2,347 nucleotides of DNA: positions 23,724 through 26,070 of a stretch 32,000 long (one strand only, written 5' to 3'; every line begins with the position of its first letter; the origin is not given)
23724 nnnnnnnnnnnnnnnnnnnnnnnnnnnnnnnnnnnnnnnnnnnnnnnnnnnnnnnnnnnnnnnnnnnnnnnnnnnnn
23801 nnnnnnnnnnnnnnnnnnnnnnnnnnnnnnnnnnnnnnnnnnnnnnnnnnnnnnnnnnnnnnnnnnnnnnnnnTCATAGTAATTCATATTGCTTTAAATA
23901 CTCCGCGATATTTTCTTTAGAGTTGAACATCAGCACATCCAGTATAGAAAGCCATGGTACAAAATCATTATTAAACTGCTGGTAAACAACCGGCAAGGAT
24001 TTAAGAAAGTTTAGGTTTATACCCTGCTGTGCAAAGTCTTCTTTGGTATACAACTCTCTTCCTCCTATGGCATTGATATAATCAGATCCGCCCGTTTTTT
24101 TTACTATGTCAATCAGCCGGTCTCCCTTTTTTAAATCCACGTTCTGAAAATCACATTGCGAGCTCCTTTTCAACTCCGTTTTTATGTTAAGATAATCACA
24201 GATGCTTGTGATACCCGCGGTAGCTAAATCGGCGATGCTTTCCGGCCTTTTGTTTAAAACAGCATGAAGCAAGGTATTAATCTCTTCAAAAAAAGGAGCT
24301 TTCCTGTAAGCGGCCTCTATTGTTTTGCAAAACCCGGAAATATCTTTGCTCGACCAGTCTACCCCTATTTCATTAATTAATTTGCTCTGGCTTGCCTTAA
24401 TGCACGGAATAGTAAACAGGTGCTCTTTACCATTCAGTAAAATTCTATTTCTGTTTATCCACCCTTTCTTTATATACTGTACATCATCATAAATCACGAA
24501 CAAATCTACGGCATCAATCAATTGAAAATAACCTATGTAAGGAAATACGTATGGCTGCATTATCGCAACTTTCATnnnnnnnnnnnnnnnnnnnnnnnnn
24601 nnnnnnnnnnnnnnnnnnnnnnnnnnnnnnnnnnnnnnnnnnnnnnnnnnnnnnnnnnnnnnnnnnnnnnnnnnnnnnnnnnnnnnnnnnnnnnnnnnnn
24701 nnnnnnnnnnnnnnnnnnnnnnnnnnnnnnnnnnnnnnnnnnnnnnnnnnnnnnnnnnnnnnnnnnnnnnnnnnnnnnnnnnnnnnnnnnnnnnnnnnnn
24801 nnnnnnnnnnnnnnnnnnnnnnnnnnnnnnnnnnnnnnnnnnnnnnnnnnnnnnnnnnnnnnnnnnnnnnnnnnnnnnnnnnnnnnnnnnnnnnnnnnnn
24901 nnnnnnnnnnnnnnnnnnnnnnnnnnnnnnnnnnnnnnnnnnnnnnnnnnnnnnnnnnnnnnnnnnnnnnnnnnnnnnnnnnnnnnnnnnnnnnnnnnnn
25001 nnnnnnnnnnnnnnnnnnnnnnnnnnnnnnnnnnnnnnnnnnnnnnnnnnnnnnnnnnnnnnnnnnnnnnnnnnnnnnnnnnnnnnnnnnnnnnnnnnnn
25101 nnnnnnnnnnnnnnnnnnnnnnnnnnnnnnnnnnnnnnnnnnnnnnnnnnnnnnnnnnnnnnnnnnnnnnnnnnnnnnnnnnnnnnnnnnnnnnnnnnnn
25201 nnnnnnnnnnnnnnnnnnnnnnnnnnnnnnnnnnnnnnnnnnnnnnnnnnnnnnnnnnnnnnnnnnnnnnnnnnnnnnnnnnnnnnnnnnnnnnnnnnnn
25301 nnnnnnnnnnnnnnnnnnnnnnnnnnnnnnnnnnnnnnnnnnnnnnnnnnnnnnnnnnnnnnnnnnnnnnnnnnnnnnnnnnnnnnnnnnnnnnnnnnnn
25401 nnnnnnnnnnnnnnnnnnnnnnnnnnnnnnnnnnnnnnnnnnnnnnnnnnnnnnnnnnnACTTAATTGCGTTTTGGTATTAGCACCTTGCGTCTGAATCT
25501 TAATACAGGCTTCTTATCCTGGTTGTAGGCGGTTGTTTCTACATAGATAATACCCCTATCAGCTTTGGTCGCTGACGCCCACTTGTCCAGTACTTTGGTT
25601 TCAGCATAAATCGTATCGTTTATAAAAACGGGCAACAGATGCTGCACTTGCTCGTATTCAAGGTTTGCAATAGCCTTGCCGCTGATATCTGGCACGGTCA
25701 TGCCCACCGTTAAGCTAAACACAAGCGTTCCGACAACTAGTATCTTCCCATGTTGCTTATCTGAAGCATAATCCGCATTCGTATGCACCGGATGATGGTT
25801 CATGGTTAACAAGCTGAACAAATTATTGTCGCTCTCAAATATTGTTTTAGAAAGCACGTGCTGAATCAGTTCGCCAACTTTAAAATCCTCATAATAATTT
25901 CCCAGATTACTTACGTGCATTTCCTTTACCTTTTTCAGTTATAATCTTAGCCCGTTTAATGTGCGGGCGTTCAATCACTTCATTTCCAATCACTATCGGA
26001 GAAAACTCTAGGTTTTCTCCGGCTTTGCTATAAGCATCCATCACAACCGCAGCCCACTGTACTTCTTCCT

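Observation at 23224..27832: CitE-like / MaoC-like / CitE-like acyl-CoA trio hard-wired into an amino-sugar N-acylation cassette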

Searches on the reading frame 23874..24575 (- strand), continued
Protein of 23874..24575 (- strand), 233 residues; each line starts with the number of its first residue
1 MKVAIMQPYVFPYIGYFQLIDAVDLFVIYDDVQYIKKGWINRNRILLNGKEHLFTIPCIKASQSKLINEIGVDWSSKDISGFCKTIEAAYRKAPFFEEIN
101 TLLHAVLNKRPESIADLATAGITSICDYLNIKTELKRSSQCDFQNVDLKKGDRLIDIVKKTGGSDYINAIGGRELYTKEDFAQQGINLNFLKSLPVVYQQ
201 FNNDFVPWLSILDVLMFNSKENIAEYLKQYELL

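Call 72: fold_search(model_id=the predicted structure, library=pdb)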
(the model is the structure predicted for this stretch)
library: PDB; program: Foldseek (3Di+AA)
matches with E <= 10: 741; with E <= 0.001: 1
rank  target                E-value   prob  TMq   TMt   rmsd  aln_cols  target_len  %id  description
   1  4wbd                  1.4e-04  1.00  0.48  0.22  17.0       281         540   11  The crystal structure of BshC from Bacillus subtilis complexed with citrate and ADP (released 2014-12-31)
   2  1zud_1                3.4e-02  0.35  0.28  0.28  11.1       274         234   12  Structure of ThiS-ThiF protein complex (released 2006-01-31)
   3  1u7d_B                4.4e-02  0.30  0.29  0.24  15.8       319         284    8  crystal structure of apo M. jannashii tyrosyl-tRNA synthetase (released 2005-05-17)
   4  4nda                  4.7e-02  0.66  0.35  0.27   8.4       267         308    6  Crystal structure of 3-nitro-tyrosine tRNA synthetase (5B) bound to 3-nitro-tyrosine (released 2014-03-19)
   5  5ff5_A                5.0e-02  0.41  0.30  0.23  12.1       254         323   11  Crystal Structure of SeMet PaaA (released 2016-04-27)
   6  1j1u_A                5.3e-02  0.80  0.33  0.27   8.0       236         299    8  Crystal structure of archaeal tyrosyl-tRNA synthetase complexed with tRNA(Tyr) and L-tyrosine (released 2003-06-03)
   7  6wrt                  5.6e-02  0.66  0.35  0.28   7.6       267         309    6  Crystal structure of Mj 3-nitro-tyrosine tRNA synthetase (5B) C70A/S158C variant bound to 3-nitro-tyrosine (released 2020-07-01)
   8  8vy5_B                6.4e-02  0.66  0.30  0.27   7.0       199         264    9  Crystal structure of human SAE1 (released 2025-02-19)
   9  6wrq                  6.4e-02  0.63  0.35  0.28   7.7       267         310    6  Crystal structure of Mj 3-nitro-tyrosine tRNA synthetase (5B) S158C variant bound to 3-nitro-tyrosine (released 2020-07-01)
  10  2hgz                  7.2e-02  0.57  0.36  0.29   8.2       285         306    9  Crystal structure of a p-benzoyl-L-phenylalanyl-tRNA synthetase (released 2007-06-05)
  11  1u7d_A                7.7e-02  0.21  0.29  0.24  15.8       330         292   10  crystal structure of apo M. jannashii tyrosyl-tRNA synthetase (released 2005-05-17)
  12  2xu2                  8.2e-02  0.09  0.17  0.16  15.0       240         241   12  Crystal Structure of the hypothetical protein PA4511 from Pseudomonas aeruginosa (released 2011-01-19)
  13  1x1n                  9.9e-02  0.04  0.15  0.09  21.6       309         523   14  Structure determination and refinement at 1.8 A resolution of Disproportionating Enzyme from Potato (released 2006-04-18)
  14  5nsf_A                1.1e-01  0.47  0.34  0.27   8.2       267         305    6  Structure of AzuAla (released 2019-01-16)
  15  6lx1_A                1.1e-01  0.03  0.14  0.08  21.1       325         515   13  Potato D-enzyme complexed with Acarbose (released 2020-08-26)
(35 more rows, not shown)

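Call 92: search_solved_structures(query=A3, max_evalue=10, show_alignments=2)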
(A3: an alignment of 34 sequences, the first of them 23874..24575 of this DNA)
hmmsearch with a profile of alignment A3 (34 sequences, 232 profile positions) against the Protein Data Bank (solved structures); distinct sequences matched with E-value up to 10: 0.

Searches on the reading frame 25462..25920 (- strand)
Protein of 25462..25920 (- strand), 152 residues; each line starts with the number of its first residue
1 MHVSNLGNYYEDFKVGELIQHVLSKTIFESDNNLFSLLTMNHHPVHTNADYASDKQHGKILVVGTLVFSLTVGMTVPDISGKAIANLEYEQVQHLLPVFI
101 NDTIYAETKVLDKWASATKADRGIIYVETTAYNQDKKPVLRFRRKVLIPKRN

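Call 4: search_protein_families(library=pfam, proteins=[window:25462-25920:-], max_evalue=0.01)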
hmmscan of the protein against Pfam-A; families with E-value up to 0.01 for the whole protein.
window:25462-25920:- (152 aa): 2 families
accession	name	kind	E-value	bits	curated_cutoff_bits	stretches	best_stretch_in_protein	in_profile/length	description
PF01575.25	MaoC_dehydratas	-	1.4e-16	60.6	27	1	15-119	6-109/123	MaoC like domain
PF19315.5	MC_hydratase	-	3.9e-16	59.6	26.5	1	6-152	20-168/353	Mesaconyl-CoA hydratase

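Call 5: search_protein_families(library=ncbifam, proteins=[window:25462-25920:-], max_evalue=0.001)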
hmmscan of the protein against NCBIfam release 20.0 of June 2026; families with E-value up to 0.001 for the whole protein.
window:25462-25920:- (152 aa): 4 families
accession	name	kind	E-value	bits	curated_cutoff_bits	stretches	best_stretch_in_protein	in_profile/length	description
NF038241.1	RipB_Ich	equivalog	1.2e-37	129.5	340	1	7-151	21-165/175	(R)-specific enoyl-CoA hydratase RipB/Ich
NF041625.1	methfumCoahyd_Halo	equivalog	2.7e-15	56.5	560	1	3-152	19-170/358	2-methylfumaryl-CoA hydratase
TIGR02278.1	PaaN-DH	equivalog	1.2e-11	43.6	562.8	1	7-142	522-656/664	phenylacetic acid degradation bifunctional protein PaaZ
NF006045.0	PRK08190.1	subfamily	5.6e-09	35.3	282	1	9-151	10-144/467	bifunctional enoyl-CoA hydratase/phosphate acetyltransferase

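Call 8: search_solved_structures(query=window:25462-25920:-, max_evalue=0.01)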
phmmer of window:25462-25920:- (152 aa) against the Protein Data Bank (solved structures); distinct sequences matched with E-value up to 0.01: 10.
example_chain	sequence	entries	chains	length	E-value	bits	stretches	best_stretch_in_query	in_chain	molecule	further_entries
4e3e_A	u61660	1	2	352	7.6e-30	107.3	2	4-151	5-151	MaoC domain protein dehydratase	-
8hgn_A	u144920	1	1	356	8.2e-28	100.7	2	4-151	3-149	Beta-methylmalyl-CoA dehydratase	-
1q6w_A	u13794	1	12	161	1.1e-12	51.7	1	9-142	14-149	monoamine oxidase regulatory protein, putative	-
4ffu_A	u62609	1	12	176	2.1e-09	41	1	8-141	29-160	oxidase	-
6jql_A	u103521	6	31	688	1.6e-06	31.7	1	8-148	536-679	Bifunctional protein PaaZ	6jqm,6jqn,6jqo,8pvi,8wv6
3ir3_A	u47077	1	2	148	4e-05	27.1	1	13-149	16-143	3-hydroxyacyl-thioester dehydratase 2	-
5cpg_A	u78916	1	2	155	0.00023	24.6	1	10-150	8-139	(R)-specific enoyl-CoA hydratase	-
1iq6_A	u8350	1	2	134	0.00037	24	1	23-117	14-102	(R)-SPECIFIC ENOYL-COA HYDRATASE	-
2bi0_A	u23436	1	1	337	0.00071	23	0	57-132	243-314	HYPOTHETICAL PROTEIN RV0216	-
2b3m_A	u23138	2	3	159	0.0015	22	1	22-109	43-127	hypothetical protein AF1124 | putative dehydratase AF1124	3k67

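Call 44: search_solved_structures(query=window:25462-25920:-, max_evalue=0.00001, show_alignments=5)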
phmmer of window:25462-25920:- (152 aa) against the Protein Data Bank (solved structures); distinct sequences matched with E-value up to 0.00001: 5.
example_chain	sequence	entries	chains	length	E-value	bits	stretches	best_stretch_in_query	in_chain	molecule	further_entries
4e3e_A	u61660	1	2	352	7.6e-30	107.3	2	4-151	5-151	MaoC domain protein dehydratase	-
8hgn_A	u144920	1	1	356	8.2e-28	100.7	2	4-151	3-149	Beta-methylmalyl-CoA dehydratase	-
1q6w_A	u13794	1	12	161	1.1e-12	51.7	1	9-142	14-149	monoamine oxidase regulatory protein, putative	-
4ffu_A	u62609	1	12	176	2.1e-09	41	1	8-141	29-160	oxidase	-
6jql_A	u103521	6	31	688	1.6e-06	31.7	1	8-148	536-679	Bifunctional protein PaaZ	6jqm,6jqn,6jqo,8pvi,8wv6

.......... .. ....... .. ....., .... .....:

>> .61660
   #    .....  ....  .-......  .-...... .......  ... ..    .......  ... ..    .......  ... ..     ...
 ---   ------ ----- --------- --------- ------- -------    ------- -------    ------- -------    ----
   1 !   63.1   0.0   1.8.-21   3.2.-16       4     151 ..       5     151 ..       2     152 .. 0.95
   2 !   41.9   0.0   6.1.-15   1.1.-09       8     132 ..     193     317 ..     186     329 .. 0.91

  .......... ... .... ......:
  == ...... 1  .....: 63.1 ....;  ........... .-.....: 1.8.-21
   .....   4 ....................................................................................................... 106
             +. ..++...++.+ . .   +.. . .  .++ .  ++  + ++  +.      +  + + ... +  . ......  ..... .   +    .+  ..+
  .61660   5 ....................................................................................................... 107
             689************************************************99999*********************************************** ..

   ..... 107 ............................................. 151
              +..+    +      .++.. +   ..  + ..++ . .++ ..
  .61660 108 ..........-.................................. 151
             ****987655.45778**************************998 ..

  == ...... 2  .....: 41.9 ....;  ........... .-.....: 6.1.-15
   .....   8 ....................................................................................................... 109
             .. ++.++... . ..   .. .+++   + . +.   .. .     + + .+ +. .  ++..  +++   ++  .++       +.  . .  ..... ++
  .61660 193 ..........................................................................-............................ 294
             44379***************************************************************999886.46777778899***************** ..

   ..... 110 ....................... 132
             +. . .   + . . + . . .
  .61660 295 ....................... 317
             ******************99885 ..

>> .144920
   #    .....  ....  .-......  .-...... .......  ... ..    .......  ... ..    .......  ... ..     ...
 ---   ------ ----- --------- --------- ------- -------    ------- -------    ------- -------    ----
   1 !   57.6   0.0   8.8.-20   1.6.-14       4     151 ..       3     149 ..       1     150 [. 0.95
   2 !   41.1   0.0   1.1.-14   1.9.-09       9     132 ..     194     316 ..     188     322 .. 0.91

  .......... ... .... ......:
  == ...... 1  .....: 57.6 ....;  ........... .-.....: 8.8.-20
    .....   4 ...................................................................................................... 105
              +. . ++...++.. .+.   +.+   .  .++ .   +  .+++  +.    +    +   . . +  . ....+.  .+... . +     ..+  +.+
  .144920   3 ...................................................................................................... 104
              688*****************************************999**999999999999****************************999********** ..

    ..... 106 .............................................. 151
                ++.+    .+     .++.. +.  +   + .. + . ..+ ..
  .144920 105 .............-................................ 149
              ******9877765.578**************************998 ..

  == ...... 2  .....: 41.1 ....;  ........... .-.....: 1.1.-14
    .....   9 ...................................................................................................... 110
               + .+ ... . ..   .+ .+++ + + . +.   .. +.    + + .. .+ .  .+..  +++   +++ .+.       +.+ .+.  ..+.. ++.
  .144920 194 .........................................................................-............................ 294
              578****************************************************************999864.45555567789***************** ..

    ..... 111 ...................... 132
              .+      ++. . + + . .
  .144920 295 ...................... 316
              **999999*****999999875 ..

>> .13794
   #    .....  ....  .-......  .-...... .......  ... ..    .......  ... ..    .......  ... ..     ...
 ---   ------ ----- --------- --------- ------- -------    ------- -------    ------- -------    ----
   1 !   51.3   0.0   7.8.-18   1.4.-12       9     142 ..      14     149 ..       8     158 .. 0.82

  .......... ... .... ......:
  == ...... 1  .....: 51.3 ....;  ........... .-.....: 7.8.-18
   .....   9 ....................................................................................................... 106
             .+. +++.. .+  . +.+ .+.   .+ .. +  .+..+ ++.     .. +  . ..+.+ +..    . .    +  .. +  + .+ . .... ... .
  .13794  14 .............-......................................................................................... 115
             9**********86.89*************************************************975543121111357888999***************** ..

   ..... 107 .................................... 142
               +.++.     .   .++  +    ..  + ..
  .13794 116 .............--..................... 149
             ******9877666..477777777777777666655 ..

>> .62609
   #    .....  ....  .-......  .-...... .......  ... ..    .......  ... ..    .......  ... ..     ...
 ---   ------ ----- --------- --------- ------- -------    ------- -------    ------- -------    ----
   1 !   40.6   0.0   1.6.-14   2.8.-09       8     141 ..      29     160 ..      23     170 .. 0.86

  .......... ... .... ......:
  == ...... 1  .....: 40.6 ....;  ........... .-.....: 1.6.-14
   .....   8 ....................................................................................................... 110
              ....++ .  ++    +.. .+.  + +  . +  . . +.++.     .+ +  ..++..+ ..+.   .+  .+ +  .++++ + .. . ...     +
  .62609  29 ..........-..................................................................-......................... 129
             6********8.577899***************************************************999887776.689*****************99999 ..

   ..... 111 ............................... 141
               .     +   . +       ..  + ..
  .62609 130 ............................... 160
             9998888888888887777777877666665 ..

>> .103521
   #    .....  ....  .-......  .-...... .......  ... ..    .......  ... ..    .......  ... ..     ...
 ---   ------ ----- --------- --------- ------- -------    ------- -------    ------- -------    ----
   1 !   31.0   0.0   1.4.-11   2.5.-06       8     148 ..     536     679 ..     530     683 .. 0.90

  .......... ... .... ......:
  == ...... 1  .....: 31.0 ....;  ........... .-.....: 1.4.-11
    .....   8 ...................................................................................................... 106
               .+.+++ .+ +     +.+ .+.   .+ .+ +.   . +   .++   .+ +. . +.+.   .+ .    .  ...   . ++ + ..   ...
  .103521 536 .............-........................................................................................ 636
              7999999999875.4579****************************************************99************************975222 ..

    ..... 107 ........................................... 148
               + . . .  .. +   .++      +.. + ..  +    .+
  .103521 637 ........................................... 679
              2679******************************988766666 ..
